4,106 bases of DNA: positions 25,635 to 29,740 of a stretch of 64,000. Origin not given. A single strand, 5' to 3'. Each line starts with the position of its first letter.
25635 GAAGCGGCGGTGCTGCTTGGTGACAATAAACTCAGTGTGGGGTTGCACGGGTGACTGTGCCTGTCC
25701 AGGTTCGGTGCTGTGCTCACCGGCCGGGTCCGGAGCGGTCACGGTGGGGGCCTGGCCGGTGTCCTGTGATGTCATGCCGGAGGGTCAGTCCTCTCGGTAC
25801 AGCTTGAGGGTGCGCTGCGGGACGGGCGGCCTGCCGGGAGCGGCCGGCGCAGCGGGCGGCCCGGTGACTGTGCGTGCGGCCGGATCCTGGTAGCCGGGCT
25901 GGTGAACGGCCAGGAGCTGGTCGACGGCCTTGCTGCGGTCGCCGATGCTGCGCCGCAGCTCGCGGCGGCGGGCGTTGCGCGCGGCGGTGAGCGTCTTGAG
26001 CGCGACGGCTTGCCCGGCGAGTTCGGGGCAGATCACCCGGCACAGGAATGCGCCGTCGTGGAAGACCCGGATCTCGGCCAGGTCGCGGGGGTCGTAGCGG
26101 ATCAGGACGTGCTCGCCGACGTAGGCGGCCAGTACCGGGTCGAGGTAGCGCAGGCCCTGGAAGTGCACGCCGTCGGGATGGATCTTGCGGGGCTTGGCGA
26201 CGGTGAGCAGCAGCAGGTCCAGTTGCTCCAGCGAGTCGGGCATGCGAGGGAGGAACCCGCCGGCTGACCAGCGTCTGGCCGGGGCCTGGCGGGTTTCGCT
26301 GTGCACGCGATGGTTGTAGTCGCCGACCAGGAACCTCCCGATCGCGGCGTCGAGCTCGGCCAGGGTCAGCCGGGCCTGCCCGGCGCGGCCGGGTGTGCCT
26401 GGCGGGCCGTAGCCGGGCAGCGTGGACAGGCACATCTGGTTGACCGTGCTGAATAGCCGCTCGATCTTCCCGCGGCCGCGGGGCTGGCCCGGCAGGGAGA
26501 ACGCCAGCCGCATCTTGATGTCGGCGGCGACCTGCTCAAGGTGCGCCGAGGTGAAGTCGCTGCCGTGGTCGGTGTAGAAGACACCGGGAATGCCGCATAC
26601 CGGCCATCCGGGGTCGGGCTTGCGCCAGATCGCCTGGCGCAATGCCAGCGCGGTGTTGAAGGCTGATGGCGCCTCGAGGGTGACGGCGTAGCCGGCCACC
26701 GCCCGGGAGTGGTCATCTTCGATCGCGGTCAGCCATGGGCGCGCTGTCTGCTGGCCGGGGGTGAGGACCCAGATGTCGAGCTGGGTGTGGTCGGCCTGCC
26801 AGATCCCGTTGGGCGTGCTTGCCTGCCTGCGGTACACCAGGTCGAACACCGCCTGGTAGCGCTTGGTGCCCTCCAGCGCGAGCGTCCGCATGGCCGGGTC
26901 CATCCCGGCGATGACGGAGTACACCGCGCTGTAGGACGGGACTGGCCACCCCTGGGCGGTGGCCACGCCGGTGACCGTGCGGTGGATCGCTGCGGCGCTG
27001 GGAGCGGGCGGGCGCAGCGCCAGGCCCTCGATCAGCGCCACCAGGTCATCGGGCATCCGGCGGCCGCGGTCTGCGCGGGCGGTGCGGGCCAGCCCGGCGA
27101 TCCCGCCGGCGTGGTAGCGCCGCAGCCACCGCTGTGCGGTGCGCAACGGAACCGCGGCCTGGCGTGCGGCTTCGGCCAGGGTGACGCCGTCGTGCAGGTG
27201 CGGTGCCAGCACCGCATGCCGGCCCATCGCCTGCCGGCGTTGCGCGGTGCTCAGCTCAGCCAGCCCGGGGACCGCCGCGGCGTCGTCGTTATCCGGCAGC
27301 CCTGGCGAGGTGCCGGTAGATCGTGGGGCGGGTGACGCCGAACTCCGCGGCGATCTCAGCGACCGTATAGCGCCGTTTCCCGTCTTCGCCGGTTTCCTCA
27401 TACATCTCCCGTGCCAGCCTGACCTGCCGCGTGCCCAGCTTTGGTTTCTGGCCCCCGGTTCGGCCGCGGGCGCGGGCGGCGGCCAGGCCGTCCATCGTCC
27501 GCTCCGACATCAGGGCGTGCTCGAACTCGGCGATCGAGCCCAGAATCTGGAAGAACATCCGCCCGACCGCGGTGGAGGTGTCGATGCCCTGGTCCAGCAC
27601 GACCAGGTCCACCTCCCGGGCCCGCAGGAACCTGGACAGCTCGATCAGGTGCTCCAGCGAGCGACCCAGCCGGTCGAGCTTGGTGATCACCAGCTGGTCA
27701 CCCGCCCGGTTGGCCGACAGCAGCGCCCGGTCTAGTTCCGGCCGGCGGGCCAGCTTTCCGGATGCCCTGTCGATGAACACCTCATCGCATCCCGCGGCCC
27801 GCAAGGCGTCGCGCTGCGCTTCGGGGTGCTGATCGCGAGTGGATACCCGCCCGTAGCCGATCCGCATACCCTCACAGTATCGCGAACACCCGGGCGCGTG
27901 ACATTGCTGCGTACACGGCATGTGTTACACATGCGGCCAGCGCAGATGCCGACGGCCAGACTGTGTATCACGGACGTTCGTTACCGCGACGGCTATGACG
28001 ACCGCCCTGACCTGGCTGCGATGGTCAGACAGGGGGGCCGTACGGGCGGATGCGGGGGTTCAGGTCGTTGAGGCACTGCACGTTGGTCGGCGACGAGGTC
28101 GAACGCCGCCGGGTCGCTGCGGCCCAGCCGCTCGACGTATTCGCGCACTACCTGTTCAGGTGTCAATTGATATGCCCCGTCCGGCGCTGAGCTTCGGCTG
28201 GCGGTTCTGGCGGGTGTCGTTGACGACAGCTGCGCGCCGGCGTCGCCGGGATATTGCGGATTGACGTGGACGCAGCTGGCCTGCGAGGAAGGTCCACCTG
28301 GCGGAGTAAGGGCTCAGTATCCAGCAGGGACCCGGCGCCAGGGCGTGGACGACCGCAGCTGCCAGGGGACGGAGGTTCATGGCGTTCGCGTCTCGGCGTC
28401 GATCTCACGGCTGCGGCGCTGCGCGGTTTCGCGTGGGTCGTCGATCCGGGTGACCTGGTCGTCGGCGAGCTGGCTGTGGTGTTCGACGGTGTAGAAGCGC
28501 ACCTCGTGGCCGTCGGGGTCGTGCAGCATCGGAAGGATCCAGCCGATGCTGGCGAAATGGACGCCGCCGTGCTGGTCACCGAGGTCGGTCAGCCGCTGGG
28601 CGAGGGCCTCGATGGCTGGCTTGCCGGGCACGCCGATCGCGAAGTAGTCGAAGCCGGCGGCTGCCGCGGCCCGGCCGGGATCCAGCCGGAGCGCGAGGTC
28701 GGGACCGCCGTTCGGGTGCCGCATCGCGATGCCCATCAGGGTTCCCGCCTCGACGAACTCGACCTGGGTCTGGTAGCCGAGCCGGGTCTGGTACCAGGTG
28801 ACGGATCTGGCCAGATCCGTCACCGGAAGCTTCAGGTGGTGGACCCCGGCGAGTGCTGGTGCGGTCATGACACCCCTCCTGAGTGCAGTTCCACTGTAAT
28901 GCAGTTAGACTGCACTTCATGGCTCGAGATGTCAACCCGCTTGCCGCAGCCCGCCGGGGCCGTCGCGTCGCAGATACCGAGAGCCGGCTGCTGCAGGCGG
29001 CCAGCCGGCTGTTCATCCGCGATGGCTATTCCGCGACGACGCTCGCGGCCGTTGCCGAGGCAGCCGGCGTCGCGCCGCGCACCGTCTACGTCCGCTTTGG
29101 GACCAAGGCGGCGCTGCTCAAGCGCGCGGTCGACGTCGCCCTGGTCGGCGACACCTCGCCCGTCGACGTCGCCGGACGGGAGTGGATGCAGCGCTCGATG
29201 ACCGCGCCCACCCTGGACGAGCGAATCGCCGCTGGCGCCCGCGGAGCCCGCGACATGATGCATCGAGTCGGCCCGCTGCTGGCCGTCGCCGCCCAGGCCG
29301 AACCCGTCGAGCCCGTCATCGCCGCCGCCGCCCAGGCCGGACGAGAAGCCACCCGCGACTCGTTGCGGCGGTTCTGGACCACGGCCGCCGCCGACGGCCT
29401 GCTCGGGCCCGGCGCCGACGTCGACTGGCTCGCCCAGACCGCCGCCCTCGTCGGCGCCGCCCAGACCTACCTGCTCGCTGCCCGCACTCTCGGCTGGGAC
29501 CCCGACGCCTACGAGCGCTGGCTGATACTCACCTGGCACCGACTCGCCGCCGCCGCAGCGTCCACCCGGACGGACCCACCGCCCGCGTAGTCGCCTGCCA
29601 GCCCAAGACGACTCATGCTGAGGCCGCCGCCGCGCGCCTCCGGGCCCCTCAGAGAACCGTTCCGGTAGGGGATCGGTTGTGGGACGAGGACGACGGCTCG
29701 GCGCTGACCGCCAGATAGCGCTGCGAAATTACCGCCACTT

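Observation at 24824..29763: TniQ-less TniA/TniB/resolvase transposon with target duplication, inserted in a dead group II intron RT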

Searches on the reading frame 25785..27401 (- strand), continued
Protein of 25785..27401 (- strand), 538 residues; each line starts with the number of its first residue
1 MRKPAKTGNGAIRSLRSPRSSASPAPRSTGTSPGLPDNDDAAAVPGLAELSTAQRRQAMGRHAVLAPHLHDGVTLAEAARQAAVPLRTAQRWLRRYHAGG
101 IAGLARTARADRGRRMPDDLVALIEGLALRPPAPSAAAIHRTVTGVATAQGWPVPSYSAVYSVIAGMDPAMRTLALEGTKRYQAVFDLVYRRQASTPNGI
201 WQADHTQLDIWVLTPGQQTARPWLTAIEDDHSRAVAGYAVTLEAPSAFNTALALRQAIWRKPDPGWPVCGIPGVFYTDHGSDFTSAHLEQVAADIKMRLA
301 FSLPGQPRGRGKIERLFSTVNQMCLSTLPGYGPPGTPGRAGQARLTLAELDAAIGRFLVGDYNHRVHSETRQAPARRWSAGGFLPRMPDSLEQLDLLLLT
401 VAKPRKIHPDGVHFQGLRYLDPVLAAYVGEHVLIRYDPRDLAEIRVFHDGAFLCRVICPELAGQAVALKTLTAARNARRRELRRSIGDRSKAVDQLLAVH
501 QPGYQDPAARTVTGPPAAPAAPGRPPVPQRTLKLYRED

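Call 77: get_annotated_region(hit=H47, flank=4000)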
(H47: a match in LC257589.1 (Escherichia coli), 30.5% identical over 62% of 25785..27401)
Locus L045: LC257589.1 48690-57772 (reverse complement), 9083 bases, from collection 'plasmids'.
description: Escherichia coli plasmid pB4-L DNA, complete sequence, strain: B4
organism: Escherichia coli (NCBI taxid 562)
taxonomy: Bacteria; Pseudomonadota; Gammaproteobacteria; Enterobacterales; Enterobacteriaceae; Escherichia; Escherichia coli
host: -; source: -; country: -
typing (MOB-suite, as given by PLSDB): non-mobilizable; replicon IncHI1B
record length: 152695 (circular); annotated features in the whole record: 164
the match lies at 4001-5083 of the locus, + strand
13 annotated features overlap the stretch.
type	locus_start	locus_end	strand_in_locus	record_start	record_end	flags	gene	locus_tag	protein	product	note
CDS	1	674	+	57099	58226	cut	-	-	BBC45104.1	hypothetical protein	-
CDS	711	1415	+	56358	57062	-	-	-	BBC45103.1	transposase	-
CDS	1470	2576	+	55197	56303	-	merA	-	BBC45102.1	Mercuric ion reductase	-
CDS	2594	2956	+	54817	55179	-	merD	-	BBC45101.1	Mercuric resistance operon coregulator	-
CDS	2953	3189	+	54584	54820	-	merE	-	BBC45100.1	Mercuric transport protein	-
CDS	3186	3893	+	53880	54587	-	-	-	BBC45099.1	EAL domain protein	-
CDS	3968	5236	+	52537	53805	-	tniA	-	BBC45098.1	TniA putative transposase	-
CDS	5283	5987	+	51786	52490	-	-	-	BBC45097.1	transposase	-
CDS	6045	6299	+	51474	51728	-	mefB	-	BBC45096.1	Macrolide-efflux protein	-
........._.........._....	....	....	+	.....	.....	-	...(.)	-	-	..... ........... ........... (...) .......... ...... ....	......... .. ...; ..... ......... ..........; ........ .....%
CDS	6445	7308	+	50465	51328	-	-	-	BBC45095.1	short chain dehydrogenase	-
CDS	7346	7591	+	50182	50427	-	-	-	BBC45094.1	hypothetical protein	-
predicted_resistance_gene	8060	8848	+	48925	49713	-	sul3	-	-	sulfonamide-resistant dihydropteroate synthase Sul3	predicted by amrfinderplus; class SULFONAMIDE; identity 100.0%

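Call 78: get_annotated_region(hit=H30, flank=4500)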
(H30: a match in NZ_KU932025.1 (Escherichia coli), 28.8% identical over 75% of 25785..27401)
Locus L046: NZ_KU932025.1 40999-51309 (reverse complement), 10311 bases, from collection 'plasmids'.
description: Escherichia coli plasmid pEC14I, complete sequence
organism: Escherichia coli (NCBI taxid 562)
taxonomy: Bacteria; Pseudomonadota; Gammaproteobacteria; Enterobacterales; Enterobacteriaceae; Escherichia; Escherichia coli
host: -; source: -; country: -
typing (MOB-suite, as given by PLSDB): conjugative; replicon IncFIA,IncFIB,IncQ1; relaxase MOBF,MOBP; mating-pair formation MPF_F
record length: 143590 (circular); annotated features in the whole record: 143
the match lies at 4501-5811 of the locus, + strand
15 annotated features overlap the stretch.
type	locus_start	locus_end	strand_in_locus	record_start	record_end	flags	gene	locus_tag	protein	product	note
CDS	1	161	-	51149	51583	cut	merR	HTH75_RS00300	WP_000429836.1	Hg(II)-responsive transcriptional regulator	-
CDS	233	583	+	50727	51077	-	-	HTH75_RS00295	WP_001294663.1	mercuric transport protein MerT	-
predicted_resistance_gene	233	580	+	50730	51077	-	merT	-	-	mercuric transport protein MerT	predicted by amrfinderplus; class MERCURY; identity 100.0%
CDS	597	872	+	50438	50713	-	merP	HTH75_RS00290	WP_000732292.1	mercury resistance system periplasmic binding protein MerP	-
predicted_resistance_gene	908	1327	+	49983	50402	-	merC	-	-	organomercurial transporter MerC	predicted by amrfinderplus; class MERCURY; identity 100.0%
CDS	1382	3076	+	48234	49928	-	merA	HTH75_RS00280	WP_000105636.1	mercury(II) reductase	-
CDS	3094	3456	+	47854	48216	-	merD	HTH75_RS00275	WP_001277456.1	mercury resistance co-regulator MerD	GO:0045892 - negative regulation of DNA-templated transcription [Evidence IEA]; GO:0006355 - regulation of ...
CDS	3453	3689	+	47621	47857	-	merE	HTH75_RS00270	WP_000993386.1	broad-spectrum mercury transporter MerE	-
CDS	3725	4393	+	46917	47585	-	-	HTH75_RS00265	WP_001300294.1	EAL domain-containing protein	-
CDS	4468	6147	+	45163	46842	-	-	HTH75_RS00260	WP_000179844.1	Mu transposase C-terminal domain-containing protein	-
CDS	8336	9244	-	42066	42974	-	-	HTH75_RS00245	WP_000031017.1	Mph(B) family macrolide 2'-phosphotransferase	-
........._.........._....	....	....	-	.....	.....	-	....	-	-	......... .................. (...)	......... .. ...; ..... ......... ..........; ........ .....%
predicted_resistance_gene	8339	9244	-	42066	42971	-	mph(B)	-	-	Mph(B) family macrolide 2'-phosphotransferase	predicted by amrfinderplus; class MACROLIDE; identity 100.0%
CDS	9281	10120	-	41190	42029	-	-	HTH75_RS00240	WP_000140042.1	alpha/beta hydrolase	-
CDS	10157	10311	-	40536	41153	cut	-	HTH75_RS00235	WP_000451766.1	TetR/AcrR family transcriptional regulator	GO:0006355 - regulation of DNA-templated transcription [Evidence IEA]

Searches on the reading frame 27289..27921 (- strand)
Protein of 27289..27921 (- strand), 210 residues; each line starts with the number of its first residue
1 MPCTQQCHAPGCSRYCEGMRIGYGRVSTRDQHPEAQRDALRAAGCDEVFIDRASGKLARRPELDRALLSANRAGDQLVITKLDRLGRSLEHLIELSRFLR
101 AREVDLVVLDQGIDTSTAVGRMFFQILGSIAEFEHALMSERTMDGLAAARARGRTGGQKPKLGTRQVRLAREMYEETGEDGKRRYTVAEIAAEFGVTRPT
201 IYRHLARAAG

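Call 6: search_protein_families(library=pfam, proteins=[window:27289-27921:-], max_evalue=0.01)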
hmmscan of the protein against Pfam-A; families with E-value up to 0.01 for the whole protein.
window:27289-27921:- (210 aa): 16 families
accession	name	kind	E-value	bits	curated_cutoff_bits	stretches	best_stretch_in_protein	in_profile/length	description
PF00239.26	Resolvase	-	1.2e-42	145.9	23.3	1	21-154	2-144/145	Resolvase, N terminal domain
PF13384.12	HTH_23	-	7.2e-06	26.1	24.6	1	183-207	16-40/50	Homeodomain-like domain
PF00440.29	TetR_N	-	4.6e-05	23.5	24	1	178-204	10-36/47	Bacterial regulatory proteins, tetR family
PF01022.26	HTH_5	-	0.00014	22.1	22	1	184-206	15-37/47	Bacterial regulatory protein, arsR family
PF02796.21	HTH_7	-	0.00015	22.2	23.8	1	159-206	3-43/45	Helix-turn-helix domain of resolvase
PF04967.18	HTH_10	-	0.00016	21.8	23.1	1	181-208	20-47/53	HTH DNA binding domain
PF13518.12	HTH_28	-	0.00026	21.5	25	1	183-207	11-35/52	Helix-turn-helix domain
PF08281.18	Sigma70_r4_2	-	0.00042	20.3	25.7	1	185-208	27-50/54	Sigma-70, region 4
PF09339.16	HTH_IclR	-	0.00063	19.9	22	1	181-206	15-40/52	IclR helix-turn-helix domain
PF12840.13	HTH_20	-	0.0013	19.1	27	1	180-206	14-40/51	Helix-turn-helix domain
PF14493.12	HTH_40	-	0.0023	18.6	27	1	182-209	10-37/89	Helix-turn-helix domain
PF13551.12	HTH_29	-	0.0024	18.4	28.1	0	183-207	13-35/64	Winged helix-turn helix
PF08279.18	HTH_11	-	0.0026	18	25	1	185-206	16-37/55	HTH domain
PF21476.4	PF0610-like_N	-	0.0029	18.2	33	1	183-206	13-36/50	PF0610-like, N-terminal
PF13309.12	HTH_22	-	0.0031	17.9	29.6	1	185-205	42-62/63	HTH domain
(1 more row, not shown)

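Call 7: search_protein_families(library=ncbifam, proteins=[window:27289-27921:-], max_evalue=0.01)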
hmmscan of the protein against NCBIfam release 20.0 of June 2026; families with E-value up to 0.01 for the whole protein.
window:27289-27921:- (210 aa): 7 families
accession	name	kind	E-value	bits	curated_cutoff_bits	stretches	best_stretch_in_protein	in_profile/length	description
NF041201.1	recomb_XisF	equivalog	4.5e-28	98.4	375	1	20-192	1-182/465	fdxN element excision recombinase XisF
NF009949.0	PRK13413.1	equivalog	4e-13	49.5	272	1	19-207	1-195/203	master DNA invertase Mpi family serine-type recombinase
NF047343.1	SCCmet_CcrB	equivalog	1.6e-10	40.3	900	1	47-153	47-155/542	cassette chromosome recombinase CcrB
NF047344.1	SCCmet_CcrA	equivalog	8.6e-06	25.1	700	1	21-153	5-146/442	cassette chromosome recombinase CcrA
NF047347.1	SCCmet_CcrC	equivalog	0.00011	20.9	900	1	54-151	52-152/558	cassette chromosome recombinase CcrC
NF033518.0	transpos_IS607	equivalog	0.00015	21.3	110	1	20-111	56-154/187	IS607 family transposase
TIGR02937.1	sigma70-ECF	superfamily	0.0034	17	42.9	1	97-208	130-157/165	sigma-70 family RNA polymerase sigma factor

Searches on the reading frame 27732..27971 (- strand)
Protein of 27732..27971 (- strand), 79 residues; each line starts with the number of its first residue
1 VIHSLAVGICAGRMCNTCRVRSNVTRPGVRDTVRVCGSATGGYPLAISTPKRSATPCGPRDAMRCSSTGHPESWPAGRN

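Call 56: search_protein_families(library=pfam, proteins=[window:27732-27971:-], max_evalue=10)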
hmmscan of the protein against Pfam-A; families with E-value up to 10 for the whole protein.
window:27732-27971:- (79 aa): 0 families

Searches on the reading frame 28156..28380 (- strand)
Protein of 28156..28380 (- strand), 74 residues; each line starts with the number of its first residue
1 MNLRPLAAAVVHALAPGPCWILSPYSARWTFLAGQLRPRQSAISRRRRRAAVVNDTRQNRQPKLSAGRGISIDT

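Call 56: search_protein_families(library=pfam, proteins=[window:28156-28380:-], max_evalue=10)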
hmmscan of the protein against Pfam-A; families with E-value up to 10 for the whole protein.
window:28156-28380:- (74 aa): 1 family
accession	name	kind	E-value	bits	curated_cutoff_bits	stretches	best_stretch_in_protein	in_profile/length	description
PF22773.1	Myo1_CA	-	0.77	10.3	27.5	1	32-47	8-23/32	Myosin-1, central acidic domain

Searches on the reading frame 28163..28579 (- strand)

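Call 56: search_protein_families(library=pfam, proteins=[window:28163-28579:-], max_evalue=10)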
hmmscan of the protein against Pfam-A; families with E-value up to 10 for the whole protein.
window:28163-28579:- (138 aa): 1 family
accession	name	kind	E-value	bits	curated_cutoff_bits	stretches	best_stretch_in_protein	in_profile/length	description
PF11493.13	TSP9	-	1.1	10.5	25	1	85-109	29-53/81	Thylakoid soluble phosphoprotein TSP9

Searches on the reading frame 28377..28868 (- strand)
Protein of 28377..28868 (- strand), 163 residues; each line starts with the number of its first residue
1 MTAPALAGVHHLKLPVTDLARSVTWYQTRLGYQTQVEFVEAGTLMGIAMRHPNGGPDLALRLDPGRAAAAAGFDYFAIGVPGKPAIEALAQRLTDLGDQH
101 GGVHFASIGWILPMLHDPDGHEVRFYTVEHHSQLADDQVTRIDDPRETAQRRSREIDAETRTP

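Call 6: search_protein_families(library=pfam, proteins=[window:28377-28868:-], max_evalue=0.01)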
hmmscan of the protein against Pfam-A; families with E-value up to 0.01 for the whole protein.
window:28377-28868:- (163 aa): 3 families
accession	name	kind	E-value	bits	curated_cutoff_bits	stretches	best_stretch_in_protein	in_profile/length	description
PF00903.31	Glyoxalase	-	2.1e-08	35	20.6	1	9-125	2-121/121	Glyoxalase/Bleomycin resistance protein/Dioxygenase superfamily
PF22677.2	Ble-like_N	-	4.8e-06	26.7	24.5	1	11-34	4-27/41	Bleomycin resistance protein-like N-terminal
PF18029.7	Glyoxalase_6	-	0.00064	20.8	23.6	1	16-124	6-104/106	Glyoxalase-like domain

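Call 7: search_protein_families(library=ncbifam, proteins=[window:28377-28868:-], max_evalue=0.01)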
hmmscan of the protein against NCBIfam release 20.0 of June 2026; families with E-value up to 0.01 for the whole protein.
window:28377-28868:- (163 aa): 9 families
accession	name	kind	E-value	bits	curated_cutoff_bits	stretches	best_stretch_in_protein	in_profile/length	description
NF000339.2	fos-Crono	exception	0.00011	22.3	275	1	6-129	1-114/134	FosA family fosfomycin resistance glutathione transferase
NF000496.2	Fos_GSH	equivalog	0.00019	21.5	180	1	6-131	2-120/136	fosfomycin resistance glutathione transferase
NF000094.1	354827590_fosA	exception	0.00024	21.2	275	1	6-135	2-121/135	FosA family fosfomycin resistance glutathione transferase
TIGR02295.1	HpaD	equivalog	0.00033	19.9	321.4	1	9-133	140-265/298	3,4-dihydroxyphenylacetate 2,3-dioxygenase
NF000124.1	fos-Vibrio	exception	0.0012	19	250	1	7-134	3-118/132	FosG/FosC2-related fosfomycin resistance glutathione transferase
NF000221.4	FosA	exception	0.0012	18.7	250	1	6-98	2-89/137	FosA family fosfomycin resistance glutathione transferase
NF040540.1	fosA5_fam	exception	0.0022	18.1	310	1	6-67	2-56/139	FosA5 family fosfomycin resistance glutathione transferase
NF000074.1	299782349_fosC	exception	0.0034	17.5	250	0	6-39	2-35/132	FosC2 family fosfomycin resistance glutathione transferase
TIGR03211.1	catechol_2_3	equivalog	0.0042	16.4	320.2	0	9-131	5-121/303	catechol 2,3-dioxygenase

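Call 74: search_solved_structures(query=window:28377-28868:-, max_evalue=0.001)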
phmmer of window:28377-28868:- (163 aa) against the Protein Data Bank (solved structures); distinct sequences matched with E-value up to 0.001: 4.
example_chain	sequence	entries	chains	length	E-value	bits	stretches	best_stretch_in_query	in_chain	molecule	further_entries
1lqk_A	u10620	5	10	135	0.00038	23.3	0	6-135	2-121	probable Fosfomycin Resistance Protein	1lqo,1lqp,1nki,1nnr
9e43_A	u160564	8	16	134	0.00039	23.3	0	6-135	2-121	Glutathione transferase FosA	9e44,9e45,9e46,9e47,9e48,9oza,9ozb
1f1r_A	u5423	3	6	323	0.00076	22.3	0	90-137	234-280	HOMOPROTOCATECHUATE 2,3-DIOXYGENASE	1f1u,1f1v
2rk0_A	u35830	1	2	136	0.00095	22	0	5-119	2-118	Glyoxalase/Bleomycin resistance protein/dioxygenase domain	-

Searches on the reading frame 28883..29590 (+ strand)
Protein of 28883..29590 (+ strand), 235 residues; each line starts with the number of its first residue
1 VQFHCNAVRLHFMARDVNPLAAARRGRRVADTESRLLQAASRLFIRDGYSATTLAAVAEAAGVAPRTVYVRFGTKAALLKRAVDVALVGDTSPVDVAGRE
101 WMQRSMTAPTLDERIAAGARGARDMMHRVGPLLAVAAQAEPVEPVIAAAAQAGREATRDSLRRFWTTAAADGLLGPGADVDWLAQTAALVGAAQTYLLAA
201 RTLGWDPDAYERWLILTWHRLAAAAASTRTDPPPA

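Call 6: search_protein_families(library=pfam, proteins=[window:28883-29590:+], max_evalue=0.01)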
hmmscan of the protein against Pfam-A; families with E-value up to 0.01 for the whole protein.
window:28883-29590:+ (235 aa): 1 family
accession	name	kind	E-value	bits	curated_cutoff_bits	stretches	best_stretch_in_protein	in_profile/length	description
PF00440.29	TetR_N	-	1.4e-15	57.3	24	1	36-81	1-46/47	Bacterial regulatory proteins, tetR family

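Call 7: search_protein_families(library=ncbifam, proteins=[window:28883-29590:+], max_evalue=0.01)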
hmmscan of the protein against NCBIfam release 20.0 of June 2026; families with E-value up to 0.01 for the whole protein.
window:28883-29590:+ (235 aa): 15 families
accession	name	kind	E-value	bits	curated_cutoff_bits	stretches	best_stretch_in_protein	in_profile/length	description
TIGR03968.1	mycofact_TetR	equivalog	6.2e-10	39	224.9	1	24-80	2-58/190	mycofactocin system transcriptional regulator MftR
NF041196.1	ScbR_bind_reg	equivalog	1.1e-07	32.2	150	1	28-186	3-153/191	ScbR family autoregulator-binding transcription factor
NF007949.0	PRK10668.1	equivalog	2.9e-07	30.2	271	1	25-83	4-63/216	multidrug efflux transporter transcriptional repressor AcrR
NF050111.1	TransRegSACE7040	equivalog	1.1e-05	25.4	250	1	34-81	4-51/186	SACE_7040 family transcriptional regulator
NF053731.1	TransRegFasRMycb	equivalog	1.4e-05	25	330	1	24-79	2-59/199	HTH-type transcriptional activator FasR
NF053516.1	TranRepPrsAVib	equivalog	3.7e-05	23.6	300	1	30-83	5-58/208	TetR family transcriptional repressor PsrA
NF007430.0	PRK09975.1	equivalog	8e-05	21.9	274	1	30-80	10-60/220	acrEF/envCD operon transcriptional regulator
NF051852.1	efflux_TF_MtrR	exception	0.00012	22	280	1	31-80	10-59/205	multidrug efflux system transcriptional repressor MtrR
NF037937.1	septum_RefZ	equivalog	0.00014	21.8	180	1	35-83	3-51/195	forespore capture DNA-binding protein RefZ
NF033703.1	transcr_KstR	equivalog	0.00061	19.4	280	1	33-84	9-60/185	cholesterol catabolism transcriptional regulator KstR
NF011572.0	PRK14996.1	equivalog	0.00078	19.4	144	1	34-93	11-69/192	TetR family transcriptional regulator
TIGR03384.1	betaine_BetI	equivalog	0.0012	18.6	201.3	1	35-83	12-60/189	choline-binding transcriptional repressor BetI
NF053878.1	FATransRegFadRBac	equivalog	0.0013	18.6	200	1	35-79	7-51/190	fatty acid metabolism transcriptional regulator FadR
TIGR03613.1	RutR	equivalog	0.0057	16.5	368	0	25-79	2-56/202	pyrimidine utilization regulatory protein R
NF011584.0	PRK15008.1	equivalog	0.0069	16.2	230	1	22-79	9-66/212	HTH-type transcriptional regulator RutR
